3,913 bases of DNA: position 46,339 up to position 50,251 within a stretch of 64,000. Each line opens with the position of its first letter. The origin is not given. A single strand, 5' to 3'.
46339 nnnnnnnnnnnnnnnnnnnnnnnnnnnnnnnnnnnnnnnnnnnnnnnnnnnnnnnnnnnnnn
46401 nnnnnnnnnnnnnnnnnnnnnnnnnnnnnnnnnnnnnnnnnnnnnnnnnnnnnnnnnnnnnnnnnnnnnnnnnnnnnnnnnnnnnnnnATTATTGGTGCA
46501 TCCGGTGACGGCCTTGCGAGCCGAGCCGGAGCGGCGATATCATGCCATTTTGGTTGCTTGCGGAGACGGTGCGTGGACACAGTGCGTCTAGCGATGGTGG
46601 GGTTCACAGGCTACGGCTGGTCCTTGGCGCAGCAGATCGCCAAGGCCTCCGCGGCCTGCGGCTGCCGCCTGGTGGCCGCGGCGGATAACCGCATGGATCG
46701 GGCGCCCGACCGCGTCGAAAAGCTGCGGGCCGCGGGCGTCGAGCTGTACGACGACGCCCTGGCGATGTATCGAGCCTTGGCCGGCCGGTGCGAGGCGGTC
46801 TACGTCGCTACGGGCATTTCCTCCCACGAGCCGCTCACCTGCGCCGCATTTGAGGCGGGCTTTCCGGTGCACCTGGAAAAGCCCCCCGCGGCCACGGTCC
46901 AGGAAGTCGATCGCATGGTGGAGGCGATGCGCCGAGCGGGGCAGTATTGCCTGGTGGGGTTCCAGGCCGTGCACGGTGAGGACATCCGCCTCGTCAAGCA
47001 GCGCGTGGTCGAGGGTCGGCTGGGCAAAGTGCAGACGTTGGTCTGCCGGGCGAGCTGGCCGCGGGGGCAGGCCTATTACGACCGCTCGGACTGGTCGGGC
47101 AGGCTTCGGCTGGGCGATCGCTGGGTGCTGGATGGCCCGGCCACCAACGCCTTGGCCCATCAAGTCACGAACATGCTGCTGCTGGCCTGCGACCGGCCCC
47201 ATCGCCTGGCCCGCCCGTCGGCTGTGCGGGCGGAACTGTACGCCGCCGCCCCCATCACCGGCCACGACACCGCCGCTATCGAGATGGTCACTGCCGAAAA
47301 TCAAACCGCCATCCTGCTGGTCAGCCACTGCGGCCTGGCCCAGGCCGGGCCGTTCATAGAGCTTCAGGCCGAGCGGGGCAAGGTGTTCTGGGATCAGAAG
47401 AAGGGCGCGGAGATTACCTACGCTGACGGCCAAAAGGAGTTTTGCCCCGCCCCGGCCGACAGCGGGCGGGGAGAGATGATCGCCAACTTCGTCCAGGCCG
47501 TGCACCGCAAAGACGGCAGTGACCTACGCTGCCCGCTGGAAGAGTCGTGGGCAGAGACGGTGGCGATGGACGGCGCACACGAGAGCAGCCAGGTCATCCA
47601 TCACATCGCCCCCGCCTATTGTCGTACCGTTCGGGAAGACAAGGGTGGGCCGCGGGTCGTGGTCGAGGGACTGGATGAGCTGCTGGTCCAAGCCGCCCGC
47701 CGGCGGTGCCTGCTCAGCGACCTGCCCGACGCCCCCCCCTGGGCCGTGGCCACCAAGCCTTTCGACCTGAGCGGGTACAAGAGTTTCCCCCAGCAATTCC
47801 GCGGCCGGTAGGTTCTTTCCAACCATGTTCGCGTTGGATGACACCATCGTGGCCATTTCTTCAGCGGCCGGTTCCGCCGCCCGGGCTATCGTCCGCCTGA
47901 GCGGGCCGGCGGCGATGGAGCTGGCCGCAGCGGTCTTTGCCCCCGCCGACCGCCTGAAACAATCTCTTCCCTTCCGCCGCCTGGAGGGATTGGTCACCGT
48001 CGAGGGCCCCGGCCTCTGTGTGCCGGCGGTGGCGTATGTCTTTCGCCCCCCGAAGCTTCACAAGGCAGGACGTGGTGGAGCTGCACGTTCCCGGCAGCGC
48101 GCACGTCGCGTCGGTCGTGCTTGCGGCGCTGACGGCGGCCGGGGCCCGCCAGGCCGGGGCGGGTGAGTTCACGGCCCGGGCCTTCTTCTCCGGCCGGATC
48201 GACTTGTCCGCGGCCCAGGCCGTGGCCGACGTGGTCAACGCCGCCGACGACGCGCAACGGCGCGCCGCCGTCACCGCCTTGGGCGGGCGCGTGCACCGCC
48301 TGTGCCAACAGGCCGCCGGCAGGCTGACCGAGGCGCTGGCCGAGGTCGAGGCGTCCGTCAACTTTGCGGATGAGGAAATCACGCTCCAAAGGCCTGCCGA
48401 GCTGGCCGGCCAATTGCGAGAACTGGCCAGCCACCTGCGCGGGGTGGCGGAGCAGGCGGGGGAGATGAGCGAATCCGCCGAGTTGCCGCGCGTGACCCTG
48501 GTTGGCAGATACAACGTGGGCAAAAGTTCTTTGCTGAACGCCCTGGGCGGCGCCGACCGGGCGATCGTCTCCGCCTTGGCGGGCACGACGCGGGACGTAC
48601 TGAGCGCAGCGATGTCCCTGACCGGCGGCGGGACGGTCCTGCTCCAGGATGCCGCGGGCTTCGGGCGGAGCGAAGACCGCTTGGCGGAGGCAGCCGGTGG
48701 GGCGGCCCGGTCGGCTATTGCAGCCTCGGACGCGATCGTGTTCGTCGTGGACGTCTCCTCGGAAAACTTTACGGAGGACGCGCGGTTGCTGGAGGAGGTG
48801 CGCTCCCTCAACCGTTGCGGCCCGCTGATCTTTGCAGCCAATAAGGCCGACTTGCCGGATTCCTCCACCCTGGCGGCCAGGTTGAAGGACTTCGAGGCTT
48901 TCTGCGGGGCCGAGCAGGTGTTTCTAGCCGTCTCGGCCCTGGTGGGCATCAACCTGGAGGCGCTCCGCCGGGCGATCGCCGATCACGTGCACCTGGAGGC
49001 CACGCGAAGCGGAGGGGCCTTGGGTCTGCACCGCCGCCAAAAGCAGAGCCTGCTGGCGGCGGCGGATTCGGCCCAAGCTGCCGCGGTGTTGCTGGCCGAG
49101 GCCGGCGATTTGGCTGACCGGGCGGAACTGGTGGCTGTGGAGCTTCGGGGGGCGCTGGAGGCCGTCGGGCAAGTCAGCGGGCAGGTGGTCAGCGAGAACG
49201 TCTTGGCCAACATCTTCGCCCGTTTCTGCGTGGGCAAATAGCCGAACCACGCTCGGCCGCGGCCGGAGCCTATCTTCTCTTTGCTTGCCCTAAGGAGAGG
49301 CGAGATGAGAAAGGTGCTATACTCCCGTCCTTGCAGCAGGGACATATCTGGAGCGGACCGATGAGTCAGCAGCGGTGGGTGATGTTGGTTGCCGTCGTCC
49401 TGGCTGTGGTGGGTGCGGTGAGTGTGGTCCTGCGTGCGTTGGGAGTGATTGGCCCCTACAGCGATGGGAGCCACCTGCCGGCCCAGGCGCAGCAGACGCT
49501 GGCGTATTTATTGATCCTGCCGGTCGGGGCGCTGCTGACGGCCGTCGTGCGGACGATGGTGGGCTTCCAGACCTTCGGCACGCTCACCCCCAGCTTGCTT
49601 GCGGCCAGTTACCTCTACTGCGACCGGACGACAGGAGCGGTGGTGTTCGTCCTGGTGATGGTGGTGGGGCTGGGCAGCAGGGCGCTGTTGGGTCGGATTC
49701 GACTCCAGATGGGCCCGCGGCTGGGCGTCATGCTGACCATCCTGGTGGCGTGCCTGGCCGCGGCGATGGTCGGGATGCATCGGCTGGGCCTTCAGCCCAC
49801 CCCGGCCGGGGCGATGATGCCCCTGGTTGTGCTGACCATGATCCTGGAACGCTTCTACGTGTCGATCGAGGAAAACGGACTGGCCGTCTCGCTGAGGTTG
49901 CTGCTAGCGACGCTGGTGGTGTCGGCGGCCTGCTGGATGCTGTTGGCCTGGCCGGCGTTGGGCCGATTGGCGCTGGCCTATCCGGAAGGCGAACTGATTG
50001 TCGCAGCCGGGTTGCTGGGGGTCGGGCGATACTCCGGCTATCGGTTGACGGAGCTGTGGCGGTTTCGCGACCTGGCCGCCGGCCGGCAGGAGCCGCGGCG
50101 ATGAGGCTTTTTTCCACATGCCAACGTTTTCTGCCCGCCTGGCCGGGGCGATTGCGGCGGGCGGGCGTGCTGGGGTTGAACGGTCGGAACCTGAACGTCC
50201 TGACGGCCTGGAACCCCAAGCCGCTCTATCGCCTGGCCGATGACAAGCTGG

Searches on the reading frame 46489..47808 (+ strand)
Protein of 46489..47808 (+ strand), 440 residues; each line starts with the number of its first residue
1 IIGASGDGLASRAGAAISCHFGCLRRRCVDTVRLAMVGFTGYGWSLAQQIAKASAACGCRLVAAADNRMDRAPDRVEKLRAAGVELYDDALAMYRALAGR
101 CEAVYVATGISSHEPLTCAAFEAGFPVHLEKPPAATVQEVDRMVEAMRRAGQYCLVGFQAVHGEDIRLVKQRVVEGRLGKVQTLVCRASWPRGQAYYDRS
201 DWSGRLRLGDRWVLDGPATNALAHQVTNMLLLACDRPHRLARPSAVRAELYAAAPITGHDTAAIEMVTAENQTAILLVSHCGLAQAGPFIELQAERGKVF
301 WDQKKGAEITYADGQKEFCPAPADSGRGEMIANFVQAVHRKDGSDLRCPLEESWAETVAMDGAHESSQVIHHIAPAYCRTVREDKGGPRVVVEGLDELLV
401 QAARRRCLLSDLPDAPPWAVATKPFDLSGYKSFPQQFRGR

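Call 41: search_protein_families(library=pfam, proteins=[window:46489-47808:+], max_evalue=0.001)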
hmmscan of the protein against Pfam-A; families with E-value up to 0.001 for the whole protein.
window:46489-47808:+ (440 aa): 2 families
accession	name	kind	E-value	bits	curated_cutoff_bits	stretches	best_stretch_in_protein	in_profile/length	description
PF01408.29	GFO_IDH_MocA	-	1.2e-14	55.5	24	1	34-158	3-120/120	Oxidoreductase family, NAD-binding Rossmann fold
PF22725.1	GFO_IDH_MocA_C3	-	0.0002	21.8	27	1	167-298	2-122/124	GFO/IDH/MocA C-terminal domain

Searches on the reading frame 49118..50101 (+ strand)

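Call 41: search_protein_families(library=pfam, proteins=[window:49118-50101:+], max_evalue=0.001)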
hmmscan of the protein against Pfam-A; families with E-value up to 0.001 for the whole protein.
window:49118-50101:+ (328 aa): 1 family
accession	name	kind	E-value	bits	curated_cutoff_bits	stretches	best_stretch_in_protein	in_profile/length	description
PF14402.11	7TM_transglut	-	1.6e-43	149.4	25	1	119-319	47-247/248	7 transmembrane helices usually fused to an inactive transglutaminase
